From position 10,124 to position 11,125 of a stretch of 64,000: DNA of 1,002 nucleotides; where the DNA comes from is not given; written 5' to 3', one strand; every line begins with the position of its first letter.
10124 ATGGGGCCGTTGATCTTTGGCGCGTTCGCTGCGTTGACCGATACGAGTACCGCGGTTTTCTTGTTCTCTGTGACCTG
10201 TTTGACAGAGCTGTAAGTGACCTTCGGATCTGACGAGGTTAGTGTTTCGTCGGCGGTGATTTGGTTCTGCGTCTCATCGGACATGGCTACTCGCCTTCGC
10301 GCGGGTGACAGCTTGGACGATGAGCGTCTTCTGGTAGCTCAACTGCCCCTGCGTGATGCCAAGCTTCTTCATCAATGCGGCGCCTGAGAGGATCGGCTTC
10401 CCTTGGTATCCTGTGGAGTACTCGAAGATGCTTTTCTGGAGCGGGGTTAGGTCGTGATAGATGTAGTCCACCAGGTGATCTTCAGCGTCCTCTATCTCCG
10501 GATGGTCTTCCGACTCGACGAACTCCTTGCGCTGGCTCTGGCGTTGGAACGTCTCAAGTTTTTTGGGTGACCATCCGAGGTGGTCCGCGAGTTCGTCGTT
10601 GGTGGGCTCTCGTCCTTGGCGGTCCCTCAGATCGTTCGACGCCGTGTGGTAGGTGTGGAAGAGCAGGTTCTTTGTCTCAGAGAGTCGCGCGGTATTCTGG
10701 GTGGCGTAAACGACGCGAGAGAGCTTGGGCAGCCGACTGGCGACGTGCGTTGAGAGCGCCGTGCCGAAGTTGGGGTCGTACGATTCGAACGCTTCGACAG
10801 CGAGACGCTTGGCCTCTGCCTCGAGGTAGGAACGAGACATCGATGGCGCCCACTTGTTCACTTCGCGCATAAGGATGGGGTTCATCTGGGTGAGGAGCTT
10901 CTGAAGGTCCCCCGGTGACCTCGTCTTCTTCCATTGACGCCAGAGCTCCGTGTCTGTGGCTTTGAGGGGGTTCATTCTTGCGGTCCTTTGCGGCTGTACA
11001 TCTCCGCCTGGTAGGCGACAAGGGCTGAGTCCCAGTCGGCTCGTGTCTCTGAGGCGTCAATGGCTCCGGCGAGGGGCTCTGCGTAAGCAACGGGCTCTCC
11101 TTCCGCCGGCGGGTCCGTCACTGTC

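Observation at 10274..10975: Sigma-70 family factor embedded inside the baseplate operon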

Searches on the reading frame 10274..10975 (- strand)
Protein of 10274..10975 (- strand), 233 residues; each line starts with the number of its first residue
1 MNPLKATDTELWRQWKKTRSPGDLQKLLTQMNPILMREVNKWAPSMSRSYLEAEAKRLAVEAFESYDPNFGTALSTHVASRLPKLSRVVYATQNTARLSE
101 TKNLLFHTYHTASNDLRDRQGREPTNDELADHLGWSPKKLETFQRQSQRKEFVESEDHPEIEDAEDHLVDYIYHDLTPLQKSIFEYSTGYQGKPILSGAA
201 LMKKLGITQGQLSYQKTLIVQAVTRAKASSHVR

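Call 3: search_protein_families(library=pfam, proteins=[window:10274-10975:-], max_evalue=1)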
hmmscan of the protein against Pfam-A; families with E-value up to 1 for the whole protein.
window:10274-10975:- (233 aa): 2 families
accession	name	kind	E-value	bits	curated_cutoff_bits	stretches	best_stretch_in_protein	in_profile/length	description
PF04539.22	Sigma70_r3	-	1.5e-07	31.8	25.3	1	111-160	8-57/78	Sigma-70 region 3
PF01323.26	DSBA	-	0.081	13.1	25.6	1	78-155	79-154/191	DSBA-like thioredoxin domain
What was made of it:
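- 10274..10975 (-): Sigma-70-family gene (233 aa), the finding itself. Pfam Sigma70_r3 31.8 bits, above the gathering score (call 3).
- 10535..10678 (-): Sigma3 domain (aa 100-147). Pfam PF04539 Sigma70_r3, aa 111-160, E 1.5e-7 (call 3).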

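Call 4: search_protein_families(library=phrogs, proteins=[window:10274-10975:-], max_evalue=0.01)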
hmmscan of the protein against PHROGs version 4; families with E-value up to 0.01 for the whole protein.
window:10274-10975:- (233 aa): 1 family
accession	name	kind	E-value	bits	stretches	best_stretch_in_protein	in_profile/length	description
phrog_351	-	transcription regulation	0.00042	20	1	61-218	546-717/928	RNA polymerase sigma factor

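Call 5: search_protein_families(library=ncbifam, proteins=[window:10274-10975:-], max_evalue=10)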
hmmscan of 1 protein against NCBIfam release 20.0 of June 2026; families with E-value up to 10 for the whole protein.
window:10274-10975:- (233 aa): 10 families
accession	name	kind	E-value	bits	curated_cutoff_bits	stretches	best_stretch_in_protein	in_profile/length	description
TIGR02479.1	FliA_WhiG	subfamily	2.7e-05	24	189.6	1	60-172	38-148/224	FliA/WhiG family RNA polymerase sigma factor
NF005809.0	PRK07670.1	equivalog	0.0001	21.9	326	1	3-167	4-170/255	FliA/WhiG family RNA polymerase sigma factor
TIGR02393.1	RpoD_Cterm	equivalog_domain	0.00041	20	354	1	112-174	92-151/238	RNA polymerase sigma factor RpoD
TIGR02997.1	Sig70-cyanoRpoD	subfamily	0.006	15.9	384.5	1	62-151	115-205/298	RNA polymerase sigma factor, RpoD/SigA family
TIGR02980.1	SigBFG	subfamily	0.0067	16.1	234.35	1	61-172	43-156/227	SigB/SigF/SigG family RNA polymerase sigma factor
NF005413.0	PRK06986.1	subfamily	0.0069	16.2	201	1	108-168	101-159/241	RNA polymerase sigma factor FliA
TIGR02394.1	rpoS_proteo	equivalog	0.022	14.3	378.7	1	60-174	85-197/285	RNA polymerase sigma factor RpoS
NF004935.0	PRK06288.1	equivalog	0.044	13.4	343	1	112-168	125-181/270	RNA polymerase sigma factor WhiG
NF005642.0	PRK07405.1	subfamily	0.051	12.8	524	1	64-146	125-208/318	RNA polymerase sigma factor SigD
NF005920.0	PRK07921.1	subfamily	0.072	12.1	464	1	113-172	183-239/328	RNA polymerase sigma factor SigB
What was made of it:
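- On FliA/WhiG (sigma28) subfamily: 24 bits against a cut-off of 189.6 (call 5).
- Closest known: Bacterial group-3 sigma factors. Same: Weak collinear NCBIfam alignments to FliA/WhiG over aa 3-172 (call 5).
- Closest known: Bacterial group-3 sigma factors. Different: Scores are far below every curated cut-off (24 bits against 189.6 for FliA_WhiG; call 5).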

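Call 7: search_dna_similar(query=window:10274-10975:-, collection=phages, mode=protein, max_rows=40, max_evalue=0.001)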
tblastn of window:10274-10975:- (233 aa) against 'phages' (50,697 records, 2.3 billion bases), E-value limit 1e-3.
Records with a match: 4; places in all: 4; records where one place covers at least 80% of the query: 4.
Best place of each record, by identity: <60% 4.
By first word of the organism name: Vibrio 3; Salmonella 1.
By host as written in the record: - 3; Salmonella enterica subsp. enterica serovar Typhimurium ATCC 14028 1.
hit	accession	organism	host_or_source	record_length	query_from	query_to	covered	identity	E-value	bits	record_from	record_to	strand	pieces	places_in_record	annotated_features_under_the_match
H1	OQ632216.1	Salmonella phage Arash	Salmonella enterica subsp. enterica ...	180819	8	223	93%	33.3%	2e-23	103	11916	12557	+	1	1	RNA polymerase sigma factor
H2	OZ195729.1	Vibrio phage D69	Seawater and oysters mix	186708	10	214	88%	30.7%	4e-18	88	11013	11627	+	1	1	hypothetical protein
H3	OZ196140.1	Vibrio phage D181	Seawater and oysters mix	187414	10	214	88%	30.7%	4e-18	88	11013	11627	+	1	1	hypothetical protein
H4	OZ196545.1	Vibrio phage D148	Seawater and oysters mix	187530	10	214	88%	30.7%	4e-18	88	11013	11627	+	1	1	hypothetical protein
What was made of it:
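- On Arash Gp10-like phage sigma family: tblastn 33% identity over 93% of the query, E 2e-23 (call 7).
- Closest known: Salmonella phage Arash Gp10. Same: Homologous over 93% of its length (33% identity, E 2e-23; call 7).
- Among 50,697 cultured phage records, the sigma is found only in Arash and Vibrio D69/D148/D181 (call 7).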

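Call 8: get_annotated_region(hit=H1, flank=12000)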
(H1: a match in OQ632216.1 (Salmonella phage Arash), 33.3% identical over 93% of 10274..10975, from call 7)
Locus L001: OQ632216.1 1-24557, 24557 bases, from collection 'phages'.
description: Salmonella phage Arash, complete genome.
organism: Salmonella phage Arash (NCBI taxid 3038319)
taxonomy: Viruses; Duplodnaviria; Heunggongvirae; Uroviricota; Caudoviricetes
host: Salmonella enterica subsp. enterica serovar Typhimurium ATCC 14028; source: hospital sewage UZ Leuven; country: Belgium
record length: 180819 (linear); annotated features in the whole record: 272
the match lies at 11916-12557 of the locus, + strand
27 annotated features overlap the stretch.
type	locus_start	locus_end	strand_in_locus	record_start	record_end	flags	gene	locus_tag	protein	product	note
CDS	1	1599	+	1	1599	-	-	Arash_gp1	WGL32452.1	large terminase subunit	-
CDS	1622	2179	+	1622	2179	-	-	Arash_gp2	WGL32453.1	hypothetical protein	-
CDS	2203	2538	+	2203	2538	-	-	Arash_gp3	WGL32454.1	hypothetical protein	-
CDS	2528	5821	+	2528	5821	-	-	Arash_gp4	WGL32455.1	structural protein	-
CDS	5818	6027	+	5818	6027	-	-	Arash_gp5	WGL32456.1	hypothetical protein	-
CDS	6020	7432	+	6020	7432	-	-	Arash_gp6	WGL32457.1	structural protein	-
CDS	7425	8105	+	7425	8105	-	-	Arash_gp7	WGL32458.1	structural protein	-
CDS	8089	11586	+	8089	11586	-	-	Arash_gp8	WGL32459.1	cell wall hydrolase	cell wall hydrolase, structural protein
CDS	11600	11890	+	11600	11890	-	-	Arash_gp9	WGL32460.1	hypothetical protein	-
CDS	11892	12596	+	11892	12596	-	-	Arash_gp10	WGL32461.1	RNA polymerase sigma factor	RNA polymerase sigma factor RpoS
CDS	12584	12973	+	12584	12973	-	-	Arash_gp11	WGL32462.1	hypothetical protein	-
CDS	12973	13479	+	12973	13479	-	-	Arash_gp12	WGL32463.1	structural protein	-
CDS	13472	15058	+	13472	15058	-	-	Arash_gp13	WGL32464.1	structural protein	-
CDS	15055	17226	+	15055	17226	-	-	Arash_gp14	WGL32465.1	structural protein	-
CDS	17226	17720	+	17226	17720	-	-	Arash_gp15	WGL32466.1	structural protein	-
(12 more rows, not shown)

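Call 9: get_annotated_region(hit=H2, flank=11000)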
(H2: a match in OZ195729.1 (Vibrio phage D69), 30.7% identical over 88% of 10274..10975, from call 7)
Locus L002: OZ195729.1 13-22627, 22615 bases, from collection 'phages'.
description: Vibrio phage D69 genome assembly, chromosome: VPD69_1.
organism: Vibrio phage D69 (NCBI taxid 3105312)
taxonomy: Viruses
host: -; source: Seawater and oysters mix; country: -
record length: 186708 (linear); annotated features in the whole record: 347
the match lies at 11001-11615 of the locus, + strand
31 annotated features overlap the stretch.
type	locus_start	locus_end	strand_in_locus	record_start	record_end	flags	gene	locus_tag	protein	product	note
CDS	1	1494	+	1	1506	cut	-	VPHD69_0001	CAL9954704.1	terminase large subunit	-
CDS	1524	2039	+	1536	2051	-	-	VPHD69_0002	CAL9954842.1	hypothetical protein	-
CDS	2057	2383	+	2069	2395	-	-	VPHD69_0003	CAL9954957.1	hypothetical protein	-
CDS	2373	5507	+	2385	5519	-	-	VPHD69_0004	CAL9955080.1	hypothetical protein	-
CDS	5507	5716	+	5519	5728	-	-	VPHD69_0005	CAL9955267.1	hypothetical protein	-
CDS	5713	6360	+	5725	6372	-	-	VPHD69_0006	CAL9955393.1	hypothetical protein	-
CDS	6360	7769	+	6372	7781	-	-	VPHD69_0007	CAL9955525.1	hypothetical protein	-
CDS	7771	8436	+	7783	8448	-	-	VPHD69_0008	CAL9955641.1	hypothetical protein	-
CDS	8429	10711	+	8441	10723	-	-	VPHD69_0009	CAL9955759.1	hypothetical protein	-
CDS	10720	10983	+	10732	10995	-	-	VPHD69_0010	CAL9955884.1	hypothetical protein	-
CDS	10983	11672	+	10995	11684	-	-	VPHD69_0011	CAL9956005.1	hypothetical protein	-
CDS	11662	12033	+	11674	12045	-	-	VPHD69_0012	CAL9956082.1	hypothetical protein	-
CDS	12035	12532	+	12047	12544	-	-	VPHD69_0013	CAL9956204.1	hypothetical protein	-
CDS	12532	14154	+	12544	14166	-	-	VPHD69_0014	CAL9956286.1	hypothetical protein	-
CDS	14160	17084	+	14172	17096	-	-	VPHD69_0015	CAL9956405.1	hypothetical protein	-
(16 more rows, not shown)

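Call 13: find_homologous_proteins(query=window:10274-10975:-, max_evalue=0.001)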
Query window:10274-10975:- (233 aa): 232 proteins with E <= 0.001 among 641 candidates; the best 120 are listed.
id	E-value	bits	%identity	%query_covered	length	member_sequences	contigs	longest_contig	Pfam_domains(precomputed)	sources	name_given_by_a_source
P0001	1.3e-137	475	90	99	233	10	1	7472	PF04539.23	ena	-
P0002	8.9e-136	469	90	100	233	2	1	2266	PF04539.23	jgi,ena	-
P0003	2.4e-134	464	90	99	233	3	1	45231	PF04539.23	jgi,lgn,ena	-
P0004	4.5e-134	463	89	99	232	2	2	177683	PF04539.23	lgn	-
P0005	4.7e-134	463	90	100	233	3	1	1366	PF04539.23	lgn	-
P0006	7.3e-133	459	89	100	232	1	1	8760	PF04539.23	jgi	jgi:DNA-directed RNA polymerase specialized sigma subunit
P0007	8.0e-133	459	89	99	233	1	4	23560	PF04539.23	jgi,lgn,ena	-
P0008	6.2e-132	456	87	99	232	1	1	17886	PF04539.23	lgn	-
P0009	1.1e-131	456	89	99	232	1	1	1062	PF04539.23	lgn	-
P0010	3.4e-131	454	87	99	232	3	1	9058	PF04539.23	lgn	-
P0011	1.3e-130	452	87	100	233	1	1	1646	PF04539.23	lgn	-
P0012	3.6e-130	451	86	99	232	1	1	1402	PF04539.23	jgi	jgi:DNA-directed RNA polymerase specialized sigma subunit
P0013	1.9e-129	448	87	99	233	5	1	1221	PF04539.23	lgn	-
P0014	1.9e-128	445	84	100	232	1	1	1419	PF04539.23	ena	-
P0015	7.5e-128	443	85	99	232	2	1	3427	PF04539.23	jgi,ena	-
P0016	7.1e-127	440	86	98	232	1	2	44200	PF04539.23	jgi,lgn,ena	-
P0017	3.9e-126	437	86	98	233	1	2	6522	PF04539.23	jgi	jgi:DNA-directed RNA polymerase specialized sigma subunit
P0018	2.3e-125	435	84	99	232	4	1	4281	PF04539.23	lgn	-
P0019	4.5e-124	431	85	98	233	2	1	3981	PF04539.23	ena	-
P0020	5.4e-124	430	83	98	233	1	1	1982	PF04539.23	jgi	jgi:DNA-directed RNA polymerase specialized sigma subunit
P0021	5.5e-124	430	83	99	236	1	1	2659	PF04539.23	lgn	-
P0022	7.0e-124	430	85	97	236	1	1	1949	PF04539.23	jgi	jgi:hypothetical protein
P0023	7.6e-124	430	84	99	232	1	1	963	PF04539.23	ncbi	-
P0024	1.0e-123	429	83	98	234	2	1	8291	PF04539.23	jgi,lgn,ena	-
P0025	1.9e-122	425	83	99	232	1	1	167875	PF04539.23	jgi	jgi:DNA-directed RNA polymerase specialized sigma subunit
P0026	2.8e-120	418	79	98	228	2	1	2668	PF04539.23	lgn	-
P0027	3.0e-119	415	79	99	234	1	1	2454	PF04539.23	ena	-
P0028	1.1e-117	410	80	98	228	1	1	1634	PF04539.23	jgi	jgi:DNA-directed RNA polymerase sigma subunit (sigma70/sigma32)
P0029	3.3e-116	405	78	99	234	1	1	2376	PF04539.23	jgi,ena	-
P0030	3.6e-116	405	78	99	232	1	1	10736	PF04539.23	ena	-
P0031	3.7e-116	405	79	98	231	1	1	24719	PF04539.23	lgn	-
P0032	2.0e-115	402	79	98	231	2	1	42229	PF04539.23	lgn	-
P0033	3.8e-114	398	80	97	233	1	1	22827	PF04539.23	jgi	jgi:DNA-directed RNA polymerase specialized sigma subunit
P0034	3.9e-112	392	77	99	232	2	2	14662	PF04539.23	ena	-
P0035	3.7e-110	385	76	97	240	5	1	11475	PF04539.23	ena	-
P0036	1.7e-109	383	77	96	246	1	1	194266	PF04539.23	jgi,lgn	jgi:DNA-directed RNA polymerase specialized sigma subunit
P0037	3.1e-109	382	75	99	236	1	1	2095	PF04539.23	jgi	jgi:DNA-directed RNA polymerase specialized sigma subunit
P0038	1.4e-108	380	72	99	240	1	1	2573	PF04539.23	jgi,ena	-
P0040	3.7e-105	369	74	97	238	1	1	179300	PF04539.23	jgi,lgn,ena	-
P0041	9.8e-105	367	84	86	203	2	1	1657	PF04539.23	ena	-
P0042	1.3e-104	367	73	96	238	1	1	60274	PF04539.23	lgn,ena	-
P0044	4.7e-103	362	74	96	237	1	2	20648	PF04539.23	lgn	-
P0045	6.9e-103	361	70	99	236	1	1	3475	PF04539.23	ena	-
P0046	2.6e-102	360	70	97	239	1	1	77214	PF04539.23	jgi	jgi:DNA-directed RNA polymerase specialized sigma subunit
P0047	2.9e-102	359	87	80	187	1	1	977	PF04539.23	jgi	jgi:DNA-directed RNA polymerase sigma subunit (sigma70/sigma32)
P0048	5.2e-102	359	73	96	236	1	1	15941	PF04539.23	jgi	jgi:DNA-directed RNA polymerase specialized sigma subunit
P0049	1.0e-101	358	73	94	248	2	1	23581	PF04539.23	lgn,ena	-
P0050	4.7e-101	355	70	97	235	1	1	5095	PF04539.23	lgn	-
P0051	4.9e-101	355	69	97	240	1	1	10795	PF04539.23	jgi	jgi:DNA-directed RNA polymerase specialized sigma subunit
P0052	8.2e-101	355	70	97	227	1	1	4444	PF04539.23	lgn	-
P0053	1.4e-100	354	72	97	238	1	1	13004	PF04539.23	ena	-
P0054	2.5e-100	353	71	97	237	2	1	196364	PF04539.23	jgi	jgi:DNA-directed RNA polymerase specialized sigma subunit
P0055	4.6e-100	352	72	94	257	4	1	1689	PF04539.23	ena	-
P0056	2.0e-99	350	69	97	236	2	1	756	PF04539.23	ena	-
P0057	3.7e-99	349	68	98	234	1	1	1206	PF04539.23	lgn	-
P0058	8.8e-99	348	69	99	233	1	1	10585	PF04539.23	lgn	-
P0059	2.0e-98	347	70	97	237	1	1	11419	PF04539.23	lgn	-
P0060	2.5e-98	347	67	100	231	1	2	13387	PF04539.23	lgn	-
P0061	4.1e-98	346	71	96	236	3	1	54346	PF04539.23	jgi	-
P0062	7.0e-98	345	69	97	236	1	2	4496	PF04539.23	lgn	-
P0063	7.9e-98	345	68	97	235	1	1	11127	PF04539.23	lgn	-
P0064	9.9e-98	345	68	98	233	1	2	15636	PF04539.23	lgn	-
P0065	2.8e-97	343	68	97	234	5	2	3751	PF04539.23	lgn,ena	-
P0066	4.1e-97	343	68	96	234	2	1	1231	PF04539.23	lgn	-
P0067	1.1e-96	341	70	97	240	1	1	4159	PF04539.23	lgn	-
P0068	1.1e-96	341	67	98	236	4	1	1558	PF04539.23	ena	-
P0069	2.0e-96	340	70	98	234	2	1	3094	PF04539.23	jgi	-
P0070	2.2e-96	340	68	98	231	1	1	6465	PF04539.23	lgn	-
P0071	6.2e-96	339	68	97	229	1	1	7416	PF04539.23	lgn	-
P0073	1.6e-95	337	67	97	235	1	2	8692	PF04539.23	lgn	-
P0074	2.3e-95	337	65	99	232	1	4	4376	PF04539.23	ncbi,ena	-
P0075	2.8e-95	337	69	97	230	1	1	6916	PF04539.23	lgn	-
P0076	3.4e-95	336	69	96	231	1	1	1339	PF04539.23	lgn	-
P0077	4.1e-95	336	67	97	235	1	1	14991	PF04539.23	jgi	jgi:DNA-directed RNA polymerase specialized sigma subunit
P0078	5.9e-95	336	68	96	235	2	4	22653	PF04539.23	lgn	-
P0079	6.7e-95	335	67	94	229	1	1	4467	PF04539.23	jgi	jgi:DNA-directed RNA polymerase specialized sigma subunit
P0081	1.6e-94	334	67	99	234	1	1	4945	PF04539.23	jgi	-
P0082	1.7e-94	334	67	97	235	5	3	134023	PF04539.23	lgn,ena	-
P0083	2.7e-94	333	66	98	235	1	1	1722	PF04539.23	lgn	-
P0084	4.7e-94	333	64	98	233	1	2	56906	PF04539.23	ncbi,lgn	-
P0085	8.5e-94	332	66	97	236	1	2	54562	PF04539.23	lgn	-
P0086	3.8e-93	330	66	98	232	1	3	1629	PF04539.23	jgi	jgi:DNA-directed RNA polymerase specialized sigma subunit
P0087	5.6e-93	329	65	97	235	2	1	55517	PF04539.23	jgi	-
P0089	9.6e-93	328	67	97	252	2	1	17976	PF04539.23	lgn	-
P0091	3.2e-92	327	65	96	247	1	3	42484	PF04539.23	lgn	-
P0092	5.3e-92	326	67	96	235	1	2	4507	PF04539.23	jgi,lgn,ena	-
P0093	6.6e-92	326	66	97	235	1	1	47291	PF04539.23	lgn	-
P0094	7.7e-92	325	65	97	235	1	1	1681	PF04539.23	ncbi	-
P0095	4.1e-91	323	64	97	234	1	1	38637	PF04539.23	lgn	-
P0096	5.9e-91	322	65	97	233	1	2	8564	PF04539.23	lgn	-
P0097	6.6e-91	322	67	92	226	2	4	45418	PF04539.23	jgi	jgi:DNA-directed RNA polymerase specialized sigma subunit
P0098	8.7e-91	322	64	96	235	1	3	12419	PF04539.23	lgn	-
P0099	2.1e-90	321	66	98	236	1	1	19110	PF04539.23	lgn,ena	-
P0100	2.9e-90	320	63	97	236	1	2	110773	PF04539.23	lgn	-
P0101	3.6e-90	320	65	96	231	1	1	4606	PF04539.23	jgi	-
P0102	9.8e-90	318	65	98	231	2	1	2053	PF04539.23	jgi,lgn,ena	-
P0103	1.2e-89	318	64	96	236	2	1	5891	PF04539.23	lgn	-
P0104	5.4e-89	316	64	98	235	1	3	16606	PF04539.23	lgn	-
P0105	1.3e-88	315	62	98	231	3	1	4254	PF04539.23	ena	-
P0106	4.1e-88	313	64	96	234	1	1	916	PF04539.23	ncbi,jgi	jgi:DNA-directed RNA polymerase specialized sigma subunit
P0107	1.1e-87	312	64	98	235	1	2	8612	PF04539.23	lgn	-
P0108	1.2e-87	312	65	94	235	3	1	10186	PF04539.23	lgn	-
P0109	9.0e-87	309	61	97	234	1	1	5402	PF04539.23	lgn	-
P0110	2.1e-86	308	63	96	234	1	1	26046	PF04539.23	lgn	-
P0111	6.9e-86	306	61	98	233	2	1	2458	PF04539.23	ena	-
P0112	7.2e-86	306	62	96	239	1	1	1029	PF04539.23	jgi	jgi:DNA-directed RNA polymerase specialized sigma subunit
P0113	9.0e-86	305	62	99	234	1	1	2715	PF04539.23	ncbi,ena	-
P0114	1.7e-85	305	60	100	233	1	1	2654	PF04539.23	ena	-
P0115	2.1e-84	301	62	97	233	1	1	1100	PF04539.23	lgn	-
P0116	6.7e-84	299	61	97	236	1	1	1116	PF04539.23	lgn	-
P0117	2.2e-83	298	61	94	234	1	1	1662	PF04539.23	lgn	-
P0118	1.5e-82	295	59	98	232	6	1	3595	PF04539.23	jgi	jgi:DNA-directed RNA polymerase specialized sigma subunit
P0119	3.9e-82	294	61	96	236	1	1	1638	PF04539.23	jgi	jgi:DNA-directed RNA polymerase specialized sigma subunit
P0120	1.5e-81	292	59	96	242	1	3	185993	PF04539.23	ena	-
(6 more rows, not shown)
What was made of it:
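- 10274..10975 (-): 232 homologues (call 13).
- On Sigma-70 family: The same hit is precomputed for nearly all homologues (call 13).
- Checked: There are 232 database homologues, the best at E 1e-137, almost all 227-257 aa (call 13).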

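Call 16: search_solved_structures(query=A1, max_evalue=1, show_alignments=3)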
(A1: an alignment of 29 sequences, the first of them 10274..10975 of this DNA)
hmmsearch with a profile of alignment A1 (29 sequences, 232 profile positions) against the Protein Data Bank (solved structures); distinct sequences matched with E-value up to 1: 62 (the best 60 are shown).
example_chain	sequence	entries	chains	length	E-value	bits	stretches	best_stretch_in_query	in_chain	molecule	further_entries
6omf_F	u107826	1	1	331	5.4e-08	36.2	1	55-173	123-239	RNA polymerase sigma factor RpoS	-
6kj6_F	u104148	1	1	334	5.9e-08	36.1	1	55-173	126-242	RNA polymerase sigma factor RpoS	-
5ipl_F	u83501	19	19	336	6e-08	36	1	55-173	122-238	RNA polymerase sigma factor RpoS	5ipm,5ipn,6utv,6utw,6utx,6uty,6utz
1iw7_F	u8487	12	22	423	1.3e-07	34.9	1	46-173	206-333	RNA polymerase sigma-70 subunit | principal sigma factor | DNA-directed RNA polymerase sigma chain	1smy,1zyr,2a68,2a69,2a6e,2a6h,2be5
1l9u_H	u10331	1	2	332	1.4e-07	34.8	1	46-173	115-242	SIGMA FACTOR SIGA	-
9fo6_F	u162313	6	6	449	1.4e-07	34.8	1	46-173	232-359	RNA polymerase sigma factor SigA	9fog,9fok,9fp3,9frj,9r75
5x21_F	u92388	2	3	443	1.5e-07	34.8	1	46-173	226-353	RNA polymerase sigma factor SigA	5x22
4xln_F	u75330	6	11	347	1.6e-07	34.6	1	46-173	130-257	RNA polymerase sigma factor SigA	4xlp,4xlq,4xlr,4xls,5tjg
1l9z_H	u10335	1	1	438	3.4e-07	33.6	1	46-173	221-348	SIGMA FACTOR SIGA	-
7ckq_F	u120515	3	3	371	3.5e-07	33.6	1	54-175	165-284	RNA polymerase sigma factor SigA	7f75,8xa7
6uu8_FFF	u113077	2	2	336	7.6e-07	32.4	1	55-155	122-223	RNA polymerase sigma factor RpoS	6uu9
7vf9_F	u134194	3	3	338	1.1e-06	31.9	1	47-171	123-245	RNA polymerase sigma factor RpoS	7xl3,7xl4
7f0r_F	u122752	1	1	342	1.2e-06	31.8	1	48-171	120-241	RNA polymerase sigma factor RpoS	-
4g7h_F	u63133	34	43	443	1.4e-06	31.6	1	46-173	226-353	RNA polymerase sigma factor | DNA directed RNA polymerase sigma factor A | RNA polymerase sigma factor SigA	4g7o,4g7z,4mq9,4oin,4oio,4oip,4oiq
7l7b_F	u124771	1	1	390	2.2e-06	31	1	54-180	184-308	RNA polymerase sigma factor SigA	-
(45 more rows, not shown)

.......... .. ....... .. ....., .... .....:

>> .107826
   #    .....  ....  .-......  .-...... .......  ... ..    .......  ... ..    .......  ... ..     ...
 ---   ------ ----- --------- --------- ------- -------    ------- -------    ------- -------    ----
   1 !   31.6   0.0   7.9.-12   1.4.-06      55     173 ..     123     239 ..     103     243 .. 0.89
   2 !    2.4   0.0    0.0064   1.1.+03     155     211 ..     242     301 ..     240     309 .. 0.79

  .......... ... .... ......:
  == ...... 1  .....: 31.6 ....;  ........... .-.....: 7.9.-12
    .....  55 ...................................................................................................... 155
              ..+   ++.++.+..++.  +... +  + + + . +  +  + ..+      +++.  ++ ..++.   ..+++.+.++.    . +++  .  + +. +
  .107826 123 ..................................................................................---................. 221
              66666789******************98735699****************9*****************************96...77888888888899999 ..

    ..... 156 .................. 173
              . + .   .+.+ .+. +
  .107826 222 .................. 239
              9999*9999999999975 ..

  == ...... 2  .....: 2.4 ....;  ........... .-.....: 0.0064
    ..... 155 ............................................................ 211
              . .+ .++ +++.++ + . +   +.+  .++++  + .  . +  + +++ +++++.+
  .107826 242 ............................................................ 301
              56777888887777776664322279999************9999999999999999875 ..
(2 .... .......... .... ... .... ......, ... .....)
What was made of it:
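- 10274..10975 (-): Family profile against PDB sigma factors, E 5e-8 (call 16).
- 10688..10975 (-): Sigma2-like N-terminal domain (aa 1-96; contains regions 2.2-2.4, motif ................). The profile aligns positions 46/55-173 to regions 2.2-3.2 of RpoS, SigA and RpoD (call 16).
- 10475..10534 (-): Acidic, disordered linker (aa 148-167), where region 3.2 (the 'sigma finger') lies in sigma factors. It aligns with the 3.2 segment of RpoS (call 16).
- On Sigma-70 family: Family profile A1 aligns positions 46/55-173 to regions 2.2-3.2 of RpoS, SigA and RpoD, best E 5.4e-8 (call 16).
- The family profile hits regions 2.2-3.2 of RpoS, SigA and RpoD, E 5e-8 (call 16).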
